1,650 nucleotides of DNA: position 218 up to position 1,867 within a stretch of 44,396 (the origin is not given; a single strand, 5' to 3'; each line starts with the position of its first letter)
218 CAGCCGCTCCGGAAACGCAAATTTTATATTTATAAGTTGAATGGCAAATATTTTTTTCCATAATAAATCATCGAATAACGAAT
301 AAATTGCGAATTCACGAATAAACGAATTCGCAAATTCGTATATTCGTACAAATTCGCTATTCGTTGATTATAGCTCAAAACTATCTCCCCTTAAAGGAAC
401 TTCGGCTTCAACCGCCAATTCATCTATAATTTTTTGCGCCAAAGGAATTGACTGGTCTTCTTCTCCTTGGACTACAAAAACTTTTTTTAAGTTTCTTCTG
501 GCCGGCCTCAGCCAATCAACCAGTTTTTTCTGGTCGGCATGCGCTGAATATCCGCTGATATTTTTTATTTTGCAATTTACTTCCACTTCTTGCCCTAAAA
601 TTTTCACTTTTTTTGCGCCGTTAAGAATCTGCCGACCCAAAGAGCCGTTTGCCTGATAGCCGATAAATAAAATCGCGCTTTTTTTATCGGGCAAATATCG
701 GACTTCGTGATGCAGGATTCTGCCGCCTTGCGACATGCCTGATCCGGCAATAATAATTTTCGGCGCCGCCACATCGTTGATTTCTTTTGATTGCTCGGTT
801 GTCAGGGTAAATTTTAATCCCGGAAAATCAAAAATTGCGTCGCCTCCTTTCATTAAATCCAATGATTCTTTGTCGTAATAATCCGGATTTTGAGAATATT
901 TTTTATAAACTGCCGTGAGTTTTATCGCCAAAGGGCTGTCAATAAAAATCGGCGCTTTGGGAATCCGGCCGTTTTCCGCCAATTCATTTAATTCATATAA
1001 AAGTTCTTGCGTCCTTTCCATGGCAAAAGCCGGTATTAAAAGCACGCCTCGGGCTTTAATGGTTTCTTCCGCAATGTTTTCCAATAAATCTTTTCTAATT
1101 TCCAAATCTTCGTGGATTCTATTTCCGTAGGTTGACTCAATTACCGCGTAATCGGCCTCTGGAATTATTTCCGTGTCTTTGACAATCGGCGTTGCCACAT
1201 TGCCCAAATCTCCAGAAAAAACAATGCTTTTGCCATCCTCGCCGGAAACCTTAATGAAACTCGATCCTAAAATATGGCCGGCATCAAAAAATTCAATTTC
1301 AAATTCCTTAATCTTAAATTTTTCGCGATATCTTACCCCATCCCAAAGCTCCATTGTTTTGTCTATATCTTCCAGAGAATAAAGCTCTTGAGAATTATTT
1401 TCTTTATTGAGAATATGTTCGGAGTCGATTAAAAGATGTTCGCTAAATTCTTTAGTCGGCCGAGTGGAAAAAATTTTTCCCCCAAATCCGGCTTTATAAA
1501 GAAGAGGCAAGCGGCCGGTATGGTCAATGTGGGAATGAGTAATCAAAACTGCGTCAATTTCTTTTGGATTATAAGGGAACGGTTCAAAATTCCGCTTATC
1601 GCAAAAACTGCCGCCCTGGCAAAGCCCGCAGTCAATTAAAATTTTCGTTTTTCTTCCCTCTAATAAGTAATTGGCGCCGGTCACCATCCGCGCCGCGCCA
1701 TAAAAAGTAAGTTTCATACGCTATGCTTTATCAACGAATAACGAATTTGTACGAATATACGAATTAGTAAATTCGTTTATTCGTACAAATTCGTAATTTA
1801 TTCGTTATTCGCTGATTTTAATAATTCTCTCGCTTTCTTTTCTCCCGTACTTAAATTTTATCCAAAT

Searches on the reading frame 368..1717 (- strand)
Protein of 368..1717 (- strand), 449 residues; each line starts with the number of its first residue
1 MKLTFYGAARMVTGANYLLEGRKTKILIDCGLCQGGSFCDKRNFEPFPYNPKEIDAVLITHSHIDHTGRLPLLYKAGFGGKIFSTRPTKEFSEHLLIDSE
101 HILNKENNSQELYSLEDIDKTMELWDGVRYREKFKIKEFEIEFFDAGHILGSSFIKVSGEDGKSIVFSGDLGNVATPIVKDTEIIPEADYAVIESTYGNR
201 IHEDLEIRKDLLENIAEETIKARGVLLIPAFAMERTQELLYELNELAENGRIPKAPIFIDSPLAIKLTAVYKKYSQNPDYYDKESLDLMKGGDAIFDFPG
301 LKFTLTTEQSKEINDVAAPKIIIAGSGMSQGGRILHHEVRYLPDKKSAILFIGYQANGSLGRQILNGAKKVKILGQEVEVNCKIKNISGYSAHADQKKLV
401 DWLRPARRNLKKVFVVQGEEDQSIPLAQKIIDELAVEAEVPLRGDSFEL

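Call 52: find_encoding_contigs(protein=window:368-1717:-, flank=10000, max_places=2)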
Protein window:368-1717:- (449 aa): 2 contigs read that carry it; 2 places shown.
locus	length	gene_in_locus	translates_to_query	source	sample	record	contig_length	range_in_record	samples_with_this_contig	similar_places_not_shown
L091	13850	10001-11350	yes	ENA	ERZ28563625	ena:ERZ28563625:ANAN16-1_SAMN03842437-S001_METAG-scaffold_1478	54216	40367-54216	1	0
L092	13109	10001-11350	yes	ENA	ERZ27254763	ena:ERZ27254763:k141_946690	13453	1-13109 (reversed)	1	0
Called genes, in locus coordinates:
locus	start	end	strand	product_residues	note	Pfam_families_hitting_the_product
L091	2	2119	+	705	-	PF00912:Transgly, PF00905:Transpeptidase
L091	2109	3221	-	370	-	PF00712:DNA_pol3_beta, PF02767:DNA_pol3_beta_2, PF02768:DNA_pol3_beta_3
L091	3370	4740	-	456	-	PF11638:DnaA_N, PF00308:Bac_DnaA, PF01695:IstB_IS21, PF00004:AAA (weak), PF08299:Bac_DnaA_C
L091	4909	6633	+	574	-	PF00437:T2SSE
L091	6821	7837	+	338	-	PF05496:RuvB_N, PF20720:nSTAND3 (weak), PF00004:AAA, PF07728:AAA_5, PF17864:AAA_lid_4, PF05491:WHD_RuvB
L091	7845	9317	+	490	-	-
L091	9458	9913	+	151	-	PF02367:TsaE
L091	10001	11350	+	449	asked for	PF00753:Lactamase_B, PF23023:Anti-Pycsar_Apyc1, PF12706:Lactamase_B_2, PF16661:Lactamase_B_6, PF10996:Beta-Casp, PF07521:RMMBL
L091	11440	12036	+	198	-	PF18306:LDcluster4, PF03641:Lysine_decarbox (weak)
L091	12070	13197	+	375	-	PF03222:Trp_Tyr_perm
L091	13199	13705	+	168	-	PF04981:NMD3 (weak)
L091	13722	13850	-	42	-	?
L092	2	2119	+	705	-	PF00912:Transgly, PF00905:Transpeptidase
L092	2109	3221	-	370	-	PF00712:DNA_pol3_beta, PF02767:DNA_pol3_beta_2, PF02768:DNA_pol3_beta_3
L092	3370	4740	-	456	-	PF11638:DnaA_N, PF00308:Bac_DnaA, PF01695:IstB_IS21, PF00004:AAA (weak), PF08299:Bac_DnaA_C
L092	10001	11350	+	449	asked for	PF00753:Lactamase_B, PF23023:Anti-Pycsar_Apyc1, PF12706:Lactamase_B_2, PF16661:Lactamase_B_6, PF10996:Beta-Casp, PF07521:RMMBL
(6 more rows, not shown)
